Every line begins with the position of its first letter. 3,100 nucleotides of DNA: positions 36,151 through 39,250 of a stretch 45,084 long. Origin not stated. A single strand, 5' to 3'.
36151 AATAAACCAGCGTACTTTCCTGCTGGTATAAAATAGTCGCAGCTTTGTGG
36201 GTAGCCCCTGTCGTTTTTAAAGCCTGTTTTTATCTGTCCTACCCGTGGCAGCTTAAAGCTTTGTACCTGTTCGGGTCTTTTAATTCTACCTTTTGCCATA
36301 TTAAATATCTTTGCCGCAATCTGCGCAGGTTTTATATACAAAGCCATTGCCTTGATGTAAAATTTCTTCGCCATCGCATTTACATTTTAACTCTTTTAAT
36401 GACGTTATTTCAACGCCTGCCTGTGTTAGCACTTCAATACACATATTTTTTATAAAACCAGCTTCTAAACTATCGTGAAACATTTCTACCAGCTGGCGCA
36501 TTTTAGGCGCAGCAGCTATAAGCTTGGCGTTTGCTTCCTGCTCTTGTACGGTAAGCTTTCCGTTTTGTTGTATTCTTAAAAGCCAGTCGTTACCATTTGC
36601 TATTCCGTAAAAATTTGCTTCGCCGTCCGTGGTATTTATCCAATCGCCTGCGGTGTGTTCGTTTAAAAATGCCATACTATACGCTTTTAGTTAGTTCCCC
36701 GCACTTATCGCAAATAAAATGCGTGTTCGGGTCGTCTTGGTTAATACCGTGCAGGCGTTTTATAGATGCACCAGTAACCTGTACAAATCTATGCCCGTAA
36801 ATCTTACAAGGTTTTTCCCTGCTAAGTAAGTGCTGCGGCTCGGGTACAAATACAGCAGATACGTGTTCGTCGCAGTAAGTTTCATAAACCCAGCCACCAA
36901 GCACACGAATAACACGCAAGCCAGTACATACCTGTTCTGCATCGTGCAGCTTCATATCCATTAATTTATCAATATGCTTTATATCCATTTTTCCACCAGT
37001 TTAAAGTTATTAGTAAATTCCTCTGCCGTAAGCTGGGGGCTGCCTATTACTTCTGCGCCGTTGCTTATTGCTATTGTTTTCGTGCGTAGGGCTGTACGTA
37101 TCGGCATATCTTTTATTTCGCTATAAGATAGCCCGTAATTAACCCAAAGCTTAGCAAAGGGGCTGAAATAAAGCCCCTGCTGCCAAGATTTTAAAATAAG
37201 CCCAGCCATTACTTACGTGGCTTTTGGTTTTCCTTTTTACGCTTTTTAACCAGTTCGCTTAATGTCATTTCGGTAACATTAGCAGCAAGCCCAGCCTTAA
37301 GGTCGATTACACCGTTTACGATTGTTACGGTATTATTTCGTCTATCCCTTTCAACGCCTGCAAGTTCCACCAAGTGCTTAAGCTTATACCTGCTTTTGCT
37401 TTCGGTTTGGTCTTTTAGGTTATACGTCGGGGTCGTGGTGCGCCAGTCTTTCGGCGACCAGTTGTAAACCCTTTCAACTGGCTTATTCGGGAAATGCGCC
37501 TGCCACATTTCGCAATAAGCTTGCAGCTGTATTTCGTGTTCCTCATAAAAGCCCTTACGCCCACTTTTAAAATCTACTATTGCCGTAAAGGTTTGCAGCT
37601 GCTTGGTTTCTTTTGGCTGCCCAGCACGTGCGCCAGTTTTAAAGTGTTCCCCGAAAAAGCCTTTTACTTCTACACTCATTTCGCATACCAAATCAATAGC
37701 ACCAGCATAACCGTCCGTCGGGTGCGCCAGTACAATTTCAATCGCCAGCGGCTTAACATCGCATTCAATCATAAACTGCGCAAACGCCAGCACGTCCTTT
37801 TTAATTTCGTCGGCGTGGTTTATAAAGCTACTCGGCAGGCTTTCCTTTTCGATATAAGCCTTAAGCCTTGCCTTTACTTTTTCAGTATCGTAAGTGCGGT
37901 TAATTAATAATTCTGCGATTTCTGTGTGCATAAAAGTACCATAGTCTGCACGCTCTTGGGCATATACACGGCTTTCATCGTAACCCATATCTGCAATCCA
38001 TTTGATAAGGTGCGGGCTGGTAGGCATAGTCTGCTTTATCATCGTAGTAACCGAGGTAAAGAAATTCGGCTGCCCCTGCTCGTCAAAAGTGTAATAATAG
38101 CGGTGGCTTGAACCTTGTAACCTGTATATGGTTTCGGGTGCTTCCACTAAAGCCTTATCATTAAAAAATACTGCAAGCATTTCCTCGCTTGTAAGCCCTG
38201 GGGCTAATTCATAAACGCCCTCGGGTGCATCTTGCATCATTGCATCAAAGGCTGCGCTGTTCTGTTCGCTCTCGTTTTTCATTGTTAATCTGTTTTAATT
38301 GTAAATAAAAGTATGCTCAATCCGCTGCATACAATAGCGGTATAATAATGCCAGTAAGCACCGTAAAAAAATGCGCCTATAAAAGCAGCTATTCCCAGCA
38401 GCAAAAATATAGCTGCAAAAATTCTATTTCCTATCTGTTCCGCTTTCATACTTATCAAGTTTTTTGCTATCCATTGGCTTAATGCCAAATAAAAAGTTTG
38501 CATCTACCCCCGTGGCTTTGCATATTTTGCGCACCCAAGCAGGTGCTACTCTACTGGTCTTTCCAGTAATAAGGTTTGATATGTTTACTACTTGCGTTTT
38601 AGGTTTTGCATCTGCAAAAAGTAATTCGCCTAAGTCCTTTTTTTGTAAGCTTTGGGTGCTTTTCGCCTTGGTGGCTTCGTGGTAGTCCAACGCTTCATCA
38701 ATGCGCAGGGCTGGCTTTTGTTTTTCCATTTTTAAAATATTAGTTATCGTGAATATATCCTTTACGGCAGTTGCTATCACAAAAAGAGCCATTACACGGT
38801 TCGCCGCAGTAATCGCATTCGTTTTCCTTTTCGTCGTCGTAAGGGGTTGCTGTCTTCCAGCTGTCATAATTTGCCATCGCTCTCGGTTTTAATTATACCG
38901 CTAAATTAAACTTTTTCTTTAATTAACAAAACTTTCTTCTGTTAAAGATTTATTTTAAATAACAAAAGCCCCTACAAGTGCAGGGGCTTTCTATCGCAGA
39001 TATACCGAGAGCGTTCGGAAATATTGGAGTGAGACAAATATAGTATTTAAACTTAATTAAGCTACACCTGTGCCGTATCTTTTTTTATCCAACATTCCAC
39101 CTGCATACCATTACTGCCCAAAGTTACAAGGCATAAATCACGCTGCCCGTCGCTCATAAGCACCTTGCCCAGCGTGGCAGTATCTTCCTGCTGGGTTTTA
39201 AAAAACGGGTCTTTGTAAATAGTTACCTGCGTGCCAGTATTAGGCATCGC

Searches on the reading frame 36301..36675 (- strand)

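Call 84: search_protein_families(library=pfam, proteins=[window:36301-36675:-], max_evalue=0.01)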
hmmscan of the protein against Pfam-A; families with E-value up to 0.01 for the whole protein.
window:36301-36675:- (124 aa): 1 family
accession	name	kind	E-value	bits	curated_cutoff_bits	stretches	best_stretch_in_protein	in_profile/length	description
PF19279.4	YegS_C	-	0.0077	16.4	27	0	54-105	89-140/158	YegS C-terminal NAD kinase beta sandwich-like domain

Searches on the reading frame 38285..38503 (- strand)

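Call 45: search_protein_families(library=pfam, proteins=[window:38285-38503:-], max_evalue=0.01)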
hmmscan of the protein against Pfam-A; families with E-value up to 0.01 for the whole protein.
window:38285-38503:- (72 aa): 0 families

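Call 46: search_protein_families(library=phrogs, proteins=[window:38285-38503:-], max_evalue=0.01)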
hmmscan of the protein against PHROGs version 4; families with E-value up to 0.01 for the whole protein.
window:38285-38503:- (72 aa): 1 family
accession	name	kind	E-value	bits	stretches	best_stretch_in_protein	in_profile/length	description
phrog_30437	-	unknown function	2.5e-07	31.8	1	19-68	1-50/70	-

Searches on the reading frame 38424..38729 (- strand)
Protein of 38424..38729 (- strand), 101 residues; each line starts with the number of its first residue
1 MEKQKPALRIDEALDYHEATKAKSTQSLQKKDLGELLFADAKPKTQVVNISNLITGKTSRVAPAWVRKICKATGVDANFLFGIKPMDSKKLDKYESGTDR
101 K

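Call 45: search_protein_families(library=pfam, proteins=[window:38424-38729:-], max_evalue=0.01)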
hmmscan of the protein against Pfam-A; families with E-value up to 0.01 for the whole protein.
window:38424-38729:- (101 aa): 0 families

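Call 46: search_protein_families(library=phrogs, proteins=[window:38424-38729:-], max_evalue=0.01)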
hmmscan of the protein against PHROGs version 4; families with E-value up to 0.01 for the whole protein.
window:38424-38729:- (101 aa): 2 families
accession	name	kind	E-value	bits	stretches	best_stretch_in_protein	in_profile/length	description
phrog_4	-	transcription regulation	0.0011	19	1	44-88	157-200/400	transcriptional repressor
phrog_8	-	transcription regulation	0.0039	17.7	1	45-90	183-226/346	transcriptional regulator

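Call 47: find_homologous_proteins(query=window:38424-38729:-, max_evalue=0.001)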
Query window:38424-38729:- (101 aa): 11 proteins with E <= 0.001 among 13 candidates.
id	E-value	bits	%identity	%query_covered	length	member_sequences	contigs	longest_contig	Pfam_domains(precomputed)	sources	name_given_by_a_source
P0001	2.0e-58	212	99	100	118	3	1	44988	-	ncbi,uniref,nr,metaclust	ncbi:hypothetical protein B620_gp41 [Croceibacter phage P2559S]|uniref:hypothetical protein n=1 Tax=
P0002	6.9e-50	185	88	99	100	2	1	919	-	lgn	-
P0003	8.0e-43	162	77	100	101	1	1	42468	-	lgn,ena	-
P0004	1.2e-35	139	69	96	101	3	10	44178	-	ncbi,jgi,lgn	-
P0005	1.1e-32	130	65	93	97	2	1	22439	-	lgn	-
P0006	5.6e-31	124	65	92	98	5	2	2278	-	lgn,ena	-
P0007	6.3e-30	121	65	96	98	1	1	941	-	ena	-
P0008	5.3e-28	115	57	94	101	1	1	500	-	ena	-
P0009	5.1e-27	112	59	89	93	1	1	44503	-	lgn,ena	-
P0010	7.9e-22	95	51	95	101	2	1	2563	-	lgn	-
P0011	6.2e-20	89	57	81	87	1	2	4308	-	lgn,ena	-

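Call 49: find_encoding_contigs(protein=P0009, flank=10000, max_places=2)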
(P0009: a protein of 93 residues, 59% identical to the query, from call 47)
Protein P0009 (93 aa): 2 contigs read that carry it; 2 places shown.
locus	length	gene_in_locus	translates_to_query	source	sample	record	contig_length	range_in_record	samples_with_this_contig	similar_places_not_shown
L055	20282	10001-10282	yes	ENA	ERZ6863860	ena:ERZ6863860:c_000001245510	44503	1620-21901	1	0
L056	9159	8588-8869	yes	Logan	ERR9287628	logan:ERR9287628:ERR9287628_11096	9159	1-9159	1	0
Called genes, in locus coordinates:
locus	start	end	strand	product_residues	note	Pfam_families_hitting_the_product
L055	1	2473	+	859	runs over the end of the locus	-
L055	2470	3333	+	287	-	-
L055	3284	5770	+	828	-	PF13472:Lipase_GDSL_2 (weak)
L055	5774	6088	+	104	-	-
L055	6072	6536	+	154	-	-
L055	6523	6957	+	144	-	-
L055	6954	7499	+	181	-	-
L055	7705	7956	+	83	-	-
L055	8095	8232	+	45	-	-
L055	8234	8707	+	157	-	PF00075:RNase_H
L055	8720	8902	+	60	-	-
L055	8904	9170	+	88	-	-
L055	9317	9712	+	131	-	-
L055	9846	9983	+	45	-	-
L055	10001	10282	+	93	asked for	-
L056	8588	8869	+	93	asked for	-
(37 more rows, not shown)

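Call 50: find_encoding_contigs(protein=P0004, flank=10000, max_places=3)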
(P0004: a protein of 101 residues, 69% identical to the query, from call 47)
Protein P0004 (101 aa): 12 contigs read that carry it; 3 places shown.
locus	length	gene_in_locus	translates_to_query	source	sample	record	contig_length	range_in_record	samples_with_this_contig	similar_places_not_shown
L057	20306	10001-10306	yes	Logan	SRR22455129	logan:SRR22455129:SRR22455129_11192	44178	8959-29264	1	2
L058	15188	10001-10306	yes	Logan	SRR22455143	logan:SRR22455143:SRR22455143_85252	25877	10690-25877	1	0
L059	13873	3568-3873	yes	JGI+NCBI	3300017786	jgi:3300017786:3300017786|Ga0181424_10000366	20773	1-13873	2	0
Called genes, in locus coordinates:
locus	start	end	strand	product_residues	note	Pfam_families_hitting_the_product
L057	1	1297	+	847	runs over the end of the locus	-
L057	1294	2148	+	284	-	-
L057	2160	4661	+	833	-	-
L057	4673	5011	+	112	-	-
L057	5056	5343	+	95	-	-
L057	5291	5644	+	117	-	-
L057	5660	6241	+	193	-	-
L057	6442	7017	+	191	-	-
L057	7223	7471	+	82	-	-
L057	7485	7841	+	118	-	-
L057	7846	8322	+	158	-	PF00075:RNase_H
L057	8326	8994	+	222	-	-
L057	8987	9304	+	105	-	PF19800:DUF6283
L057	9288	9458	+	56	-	-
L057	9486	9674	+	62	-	-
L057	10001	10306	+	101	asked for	-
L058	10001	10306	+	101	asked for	-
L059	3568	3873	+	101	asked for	-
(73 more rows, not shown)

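Call 51: find_encoding_contigs(protein=P0003, flank=10000, max_places=2)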
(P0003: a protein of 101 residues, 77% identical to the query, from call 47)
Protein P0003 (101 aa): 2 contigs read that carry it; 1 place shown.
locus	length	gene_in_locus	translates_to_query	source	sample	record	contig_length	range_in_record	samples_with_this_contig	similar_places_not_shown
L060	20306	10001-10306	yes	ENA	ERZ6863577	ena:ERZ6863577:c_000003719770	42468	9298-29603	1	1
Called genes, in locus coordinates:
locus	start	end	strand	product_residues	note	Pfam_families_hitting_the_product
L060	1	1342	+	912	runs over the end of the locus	-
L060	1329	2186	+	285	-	-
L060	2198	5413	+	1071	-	PF03629:SASA (weak)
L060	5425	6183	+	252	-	-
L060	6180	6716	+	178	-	PF01520:Amidase_3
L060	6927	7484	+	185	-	-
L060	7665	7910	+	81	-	-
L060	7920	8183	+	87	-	PF00216:Bac_DNA_binding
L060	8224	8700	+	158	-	PF00075:RNase_H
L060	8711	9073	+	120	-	-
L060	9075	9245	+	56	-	-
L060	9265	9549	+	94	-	PF19800:DUF6283 (weak)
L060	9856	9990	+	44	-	-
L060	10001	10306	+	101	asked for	-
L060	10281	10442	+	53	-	-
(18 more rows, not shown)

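Call 58: find_encoding_contigs(protein=P0005, flank=10000, max_places=1)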
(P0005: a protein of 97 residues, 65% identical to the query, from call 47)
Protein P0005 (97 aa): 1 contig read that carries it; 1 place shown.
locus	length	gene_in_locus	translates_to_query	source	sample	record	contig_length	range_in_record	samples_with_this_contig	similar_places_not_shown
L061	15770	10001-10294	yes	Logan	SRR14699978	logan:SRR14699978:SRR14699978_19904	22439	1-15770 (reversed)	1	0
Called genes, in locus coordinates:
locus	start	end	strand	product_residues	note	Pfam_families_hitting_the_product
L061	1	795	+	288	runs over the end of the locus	-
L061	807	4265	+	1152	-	PF13472:Lipase_GDSL_2 (weak), PF00657:Lipase_GDSL (weak), PF13472:Lipase_GDSL_2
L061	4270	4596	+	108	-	-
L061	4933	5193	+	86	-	-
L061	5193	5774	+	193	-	-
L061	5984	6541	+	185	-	-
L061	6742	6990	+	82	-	-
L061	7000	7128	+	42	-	-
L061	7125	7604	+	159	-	PF00075:RNase_H, PF13456:RVT_3 (faint)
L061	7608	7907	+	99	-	-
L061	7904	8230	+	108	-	-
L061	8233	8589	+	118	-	-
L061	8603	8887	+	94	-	PF19800:DUF6283 (weak)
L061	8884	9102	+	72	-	-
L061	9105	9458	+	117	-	-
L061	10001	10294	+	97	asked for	-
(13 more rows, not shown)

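Call 59: find_encoding_contigs(protein=P0010, flank=10000, max_places=1)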
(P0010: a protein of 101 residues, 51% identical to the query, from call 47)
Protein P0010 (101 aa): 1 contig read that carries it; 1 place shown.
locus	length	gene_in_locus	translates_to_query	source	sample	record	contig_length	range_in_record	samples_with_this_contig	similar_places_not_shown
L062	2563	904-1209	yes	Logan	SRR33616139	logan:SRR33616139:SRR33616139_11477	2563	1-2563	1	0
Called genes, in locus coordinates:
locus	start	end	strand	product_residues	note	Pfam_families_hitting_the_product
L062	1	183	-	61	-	?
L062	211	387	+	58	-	-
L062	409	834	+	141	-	-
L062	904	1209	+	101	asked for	-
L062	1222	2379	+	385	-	PF22660:RS_preATP-grasp-like, PF02222:ATP-grasp, PF07478:Dala_Dala_lig_C (weak), PF17769:PurK_C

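Call 60: find_encoding_contigs(protein=P0011, flank=10000, max_places=1)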
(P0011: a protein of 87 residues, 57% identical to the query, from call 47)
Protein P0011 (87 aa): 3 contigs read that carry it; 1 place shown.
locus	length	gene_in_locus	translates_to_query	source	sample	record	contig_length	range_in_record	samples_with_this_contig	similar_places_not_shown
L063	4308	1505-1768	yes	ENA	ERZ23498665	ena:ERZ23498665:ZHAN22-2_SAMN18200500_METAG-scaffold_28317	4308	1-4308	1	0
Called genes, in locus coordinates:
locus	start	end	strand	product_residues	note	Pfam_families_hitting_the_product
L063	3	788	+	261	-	?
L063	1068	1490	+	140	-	-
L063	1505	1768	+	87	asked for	-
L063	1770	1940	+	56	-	-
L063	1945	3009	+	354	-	-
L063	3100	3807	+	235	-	PF18897:Gp3-like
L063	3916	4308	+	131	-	?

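Call 61: find_encoding_contigs(protein=P0006, flank=10000, max_places=1)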
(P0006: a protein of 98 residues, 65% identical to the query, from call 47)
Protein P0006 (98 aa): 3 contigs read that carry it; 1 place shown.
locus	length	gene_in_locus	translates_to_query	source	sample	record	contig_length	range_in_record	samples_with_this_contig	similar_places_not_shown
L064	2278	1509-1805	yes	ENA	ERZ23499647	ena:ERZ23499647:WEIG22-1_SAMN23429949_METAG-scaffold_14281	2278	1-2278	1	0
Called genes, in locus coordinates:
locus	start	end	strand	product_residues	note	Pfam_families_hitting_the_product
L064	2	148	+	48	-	?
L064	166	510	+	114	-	-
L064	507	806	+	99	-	PF19800:DUF6283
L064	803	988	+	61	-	-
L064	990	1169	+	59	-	-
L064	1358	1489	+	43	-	-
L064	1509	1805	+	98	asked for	-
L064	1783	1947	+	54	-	-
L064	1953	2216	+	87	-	-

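Call 71: search_solved_structures(query=A4, max_evalue=10)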
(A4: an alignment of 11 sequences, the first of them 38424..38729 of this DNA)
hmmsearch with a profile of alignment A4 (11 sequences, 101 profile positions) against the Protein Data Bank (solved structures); distinct sequences matched with E-value up to 10: 13.
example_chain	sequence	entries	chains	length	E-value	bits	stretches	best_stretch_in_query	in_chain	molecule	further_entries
5orq_A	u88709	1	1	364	1.4e-14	57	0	7-24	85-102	cPPR-Telo1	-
5orm_A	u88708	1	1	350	1.9e-14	56.5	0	7-24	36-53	cPPR-Telo1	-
6een_D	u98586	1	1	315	1.2e-12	50.8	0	6-24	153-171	Designer Pentatricopeptide Protein dPPR10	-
4wsl_A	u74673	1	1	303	4e-12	49.1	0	7-24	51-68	Pentatricopeptide repeat protein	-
6een_C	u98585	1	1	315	6e-12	48.5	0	6-24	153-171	Designer Pentatricopeptide Protein dPPR10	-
4wn4_A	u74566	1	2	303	7.5e-12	48.2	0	7-24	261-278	Pentatricopeptide repeat protein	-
4pjr_A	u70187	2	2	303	8.9e-12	47.9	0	7-24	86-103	Pentatricopeptide repeat protein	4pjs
4pjq_A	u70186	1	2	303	1.1e-11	47.7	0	7-24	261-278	Pentatricopeptide repeat protein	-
6een_A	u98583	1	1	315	1.4e-11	47.3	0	6-24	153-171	Designer Pentatricopeptide Protein dPPR10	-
6een_B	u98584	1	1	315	1.7e-11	47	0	6-24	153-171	Designer Pentatricopeptide Protein dPPR10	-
4ozs_A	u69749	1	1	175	6.6e-06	29.1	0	6-24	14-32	Alpha solenoid protein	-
9npp_A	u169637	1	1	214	0.91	12.6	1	36-77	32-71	Superoxide dismutase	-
5i1t_A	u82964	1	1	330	1.5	11.9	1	23-70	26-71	Stage II sporulation protein D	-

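Call 76: predict_structure(alignment_id=A4)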
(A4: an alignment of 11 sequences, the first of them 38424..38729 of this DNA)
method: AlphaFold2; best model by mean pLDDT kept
length: 101 residues; sequences in the alignment: 11
mean_pLDDT: 72.5   pTM: 0.58
mean pLDDT of the five models: 72.5, 66.6, 62.8, 62.8, 57.0
residues with pLDDT >= 90: 0; 70-90: 69; 50-70: 28; < 50: 4
segments of 3 or more residues with pLDDT < 50: none
pLDDT, mean of each block of 10 residues (from residue 1): 59 79 78 81 82 73 77 77 62 60 44
secondary structure, 60 per line:
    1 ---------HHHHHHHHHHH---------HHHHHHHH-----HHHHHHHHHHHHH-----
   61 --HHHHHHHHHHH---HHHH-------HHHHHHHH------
elements in order: H10-20 H30-37 H43-55 H63-73 H77-80 H88-95

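Call 79: fold_search(model_id=the predicted structure, library=pdb)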
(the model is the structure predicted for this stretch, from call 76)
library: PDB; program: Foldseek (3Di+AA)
matches with E <= 10: 60; with E <= 0.001: 0
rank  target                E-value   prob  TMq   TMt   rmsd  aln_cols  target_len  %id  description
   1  3r1f_A                4.1e-01  0.84  0.48  0.41   4.9        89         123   12  Crystal structure of a key regulator of virulence in Mycobacterium tuberculosis (released 2011-08-03)
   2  3r1f_E                4.1e-01  0.77  0.45  0.39   5.0        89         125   12  Crystal structure of a key regulator of virulence in Mycobacterium tuberculosis (released 2011-08-03)
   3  3r1f_C                6.8e-01  0.75  0.48  0.41   4.8        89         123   13  Crystal structure of a key regulator of virulence in Mycobacterium tuberculosis (released 2011-08-03)
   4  3r1f_Q                7.2e-01  0.69  0.47  0.42   4.9        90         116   13  Crystal structure of a key regulator of virulence in Mycobacterium tuberculosis (released 2011-08-03)
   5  3r1f_O                7.2e-01  0.66  0.47  0.52   4.7        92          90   13  Crystal structure of a key regulator of virulence in Mycobacterium tuberculosis (released 2011-08-03)
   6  3r1f_M                9.0e-01  0.66  0.48  0.42   4.9        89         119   12  Crystal structure of a key regulator of virulence in Mycobacterium tuberculosis (released 2011-08-03)
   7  3r1f_P                1.0e+00  0.63  0.48  0.52   4.8        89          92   13  Crystal structure of a key regulator of virulence in Mycobacterium tuberculosis (released 2011-08-03)
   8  3r1f_I                1.1e+00  0.60  0.48  0.41   4.9        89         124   12  Crystal structure of a key regulator of virulence in Mycobacterium tuberculosis (released 2011-08-03)
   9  3qf3_C                1.3e+00  0.47  0.49  0.40   5.0        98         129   13  Crystal structure of EspR transcription factor from mycobacterium tuberculosis (released 2011-09-14)
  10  3qf3_D                1.5e+00  0.47  0.48  0.40   4.6        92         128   13  Crystal structure of EspR transcription factor from mycobacterium tuberculosis (released 2011-09-14)
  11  3qwg_A                1.6e+00  0.51  0.49  0.52   4.9        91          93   13  Crystal structure of EspRdelta10, C-terminal 10 amino acids deletion mutant of EspR transcription factor from Mycobact (released 2011-09-14)
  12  3r1f_R                1.7e+00  0.44  0.47  0.40   4.9        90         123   13  Crystal structure of a key regulator of virulence in Mycobacterium tuberculosis (released 2011-08-03)
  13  3qf3_A                1.9e+00  0.41  0.46  0.38   5.0        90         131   13  Crystal structure of EspR transcription factor from mycobacterium tuberculosis (released 2011-09-14)
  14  4jcx_B                2.1e+00  0.41  0.46  0.48   4.0        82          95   15  Crystal structure of the Restriction-Modification Controller Protein C.Csp231I OL operator complex (released 2014-02-26)
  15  5a7l                  2.2e+00  0.28  0.38  0.46   5.0        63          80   17  TP901-1 CI NTD (res 1-80) (released 2016-07-27)
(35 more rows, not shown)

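Call 85: find_related_loci(query=A4, collection=genome_contigs, flank=5000)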
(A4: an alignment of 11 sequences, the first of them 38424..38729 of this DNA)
Query A4 (101 aa) in genome_contigs; peptide patterns used: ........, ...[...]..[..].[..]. (x = any residue, [..] = any of these).
48 stretches matched a pattern; 3 encode a relative of the query (tblastn E <= 1e-3); 3 distinct loci.
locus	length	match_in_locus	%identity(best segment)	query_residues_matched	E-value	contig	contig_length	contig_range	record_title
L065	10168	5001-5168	48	28-83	1e-14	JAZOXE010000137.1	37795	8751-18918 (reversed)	MAG: Faecousia sp. isolate T1900045516_YK20190210.MAGScoT_cleanbin_000020 SGB_7610_k141_558852, whole genome shotgun seq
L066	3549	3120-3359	40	8-94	6e-14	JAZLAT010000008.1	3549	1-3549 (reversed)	MAG: Candidatus Enterousia sp. isolate T1900045073_TC20190067.MAGScoT_cleanbin_000009 SGB_4624_k141_3178140, whole genom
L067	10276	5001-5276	31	8-91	1e-8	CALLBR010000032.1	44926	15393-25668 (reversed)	MAG: uncultured bacterium isolate L1_Bin_Bin_28_sub_1 genome assembly, contig: c_000000381883, whole genome shotgun sequ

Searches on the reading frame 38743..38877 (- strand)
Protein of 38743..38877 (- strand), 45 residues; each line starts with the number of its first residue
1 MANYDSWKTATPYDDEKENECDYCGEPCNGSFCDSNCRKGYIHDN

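Call 45: search_protein_families(library=pfam, proteins=[window:38743-38877:-], max_evalue=0.01)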
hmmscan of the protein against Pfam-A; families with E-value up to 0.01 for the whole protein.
window:38743-38877:- (45 aa): 0 families

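Call 46: search_protein_families(library=phrogs, proteins=[window:38743-38877:-], max_evalue=0.01)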
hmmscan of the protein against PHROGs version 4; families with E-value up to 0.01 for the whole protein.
window:38743-38877:- (45 aa): 1 family
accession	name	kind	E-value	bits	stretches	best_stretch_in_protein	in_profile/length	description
phrog_35839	-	unknown function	5.3e-29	100.9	1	3-45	2-44/44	-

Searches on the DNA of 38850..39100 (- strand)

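Call 57: search_rna_families(source=window, start=38850, end=39100, threshold=evalue, max_evalue=10)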
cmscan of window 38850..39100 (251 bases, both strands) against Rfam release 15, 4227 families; matches with E-value up to 10: 23.
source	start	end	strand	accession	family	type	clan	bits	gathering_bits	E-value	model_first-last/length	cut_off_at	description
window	38920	39001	+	RF02075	STnc230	Gene; sRNA;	-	25.1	50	0.095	1-83/83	no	Enterobacterial sRNA STnc230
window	38906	39002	+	RF00121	MicC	Gene; sRNA;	-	23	90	0.21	1-123/123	no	MicC RNA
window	38885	38994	+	RF01859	Phe_leader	Cis-reg; leader;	-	22.9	55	0.088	1-125/125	no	Phenylalanine leader peptide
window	38925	39016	-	RF01770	rimP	Cis-reg; leader;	-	22.9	47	0.1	1-102/102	no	Gammaprotebacteria rimP leader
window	38855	38993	+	RF01470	rli38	Gene; sRNA;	-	19.7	49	1.5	1-150/150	no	Listeria sRNA rli38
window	38956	39069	-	RF01772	rnk_pseudo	Cis-reg; leader;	-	18.7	55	0.53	1-108/108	no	Pseudomonas rnk leader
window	38952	39047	-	RF00121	MicC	Gene; sRNA;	-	18.6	90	1.6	1-123/123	no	MicC RNA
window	38886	39033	+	RF02070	STnc300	Gene; sRNA;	-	18.5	80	3.4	1-159/159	no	Salmonella enterica sRNA STnc300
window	38921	38994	+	RF02434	SpF39_sRNA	Gene; sRNA;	-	17.9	60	8.3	1-109/109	no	Streptococcus sRNA SpF39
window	38946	39022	-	RF02621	BSnc120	Gene; sRNA;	-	17.6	114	0.2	1-88/88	no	Brucella sRNA 120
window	38956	39074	-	RF04312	trpB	Cis-reg;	-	17.6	59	4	1-107/107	no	trpB ncRNA motif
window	38923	38997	+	RF04312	trpB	Cis-reg;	-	16.9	59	5.4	1-107/107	no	trpB ncRNA motif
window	38908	39030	-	RF02313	TtnuHACA6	Gene; snRNA; snoRNA; HACA-box;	-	16.8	100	2.3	1-131/131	no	Tetrahymena snoRNA TtnuHACA6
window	39018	39097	-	RF03896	MIR2275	Gene; miRNA;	-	16.3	60.5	2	12-84/95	no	MIR2275 microRNA precursor family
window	38934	39086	+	RF01770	rimP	Cis-reg; leader;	-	15.8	47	3.4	1-102/102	no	Gammaprotebacteria rimP leader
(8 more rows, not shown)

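Call 103: search_dna_similar(query=window:38860-39080:-, collection=phages, mode=distant, max_evalue=0.01)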
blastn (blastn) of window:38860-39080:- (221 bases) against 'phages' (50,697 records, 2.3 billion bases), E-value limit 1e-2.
Records with a match: 2; places in all: 6; records where one place covers at least 80% of the query: 2.
Best place of each record, by identity: 95-99% 2.
By first word of the organism name: Croceibacter 2.
By host as written in the record: Croceibacter atlanticus HTCC2559 2.
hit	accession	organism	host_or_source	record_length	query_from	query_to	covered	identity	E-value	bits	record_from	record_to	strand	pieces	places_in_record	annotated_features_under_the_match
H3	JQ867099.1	Croceibacter phage P2559S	Croceibacter atlanticus HTCC2559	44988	1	202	91%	97.0%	5e-91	338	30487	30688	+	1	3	hypothetical protein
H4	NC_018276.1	Croceibacter phage P2559S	Croceibacter atlanticus HTCC2559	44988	1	202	91%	97.0%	5e-91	338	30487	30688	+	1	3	hypothetical protein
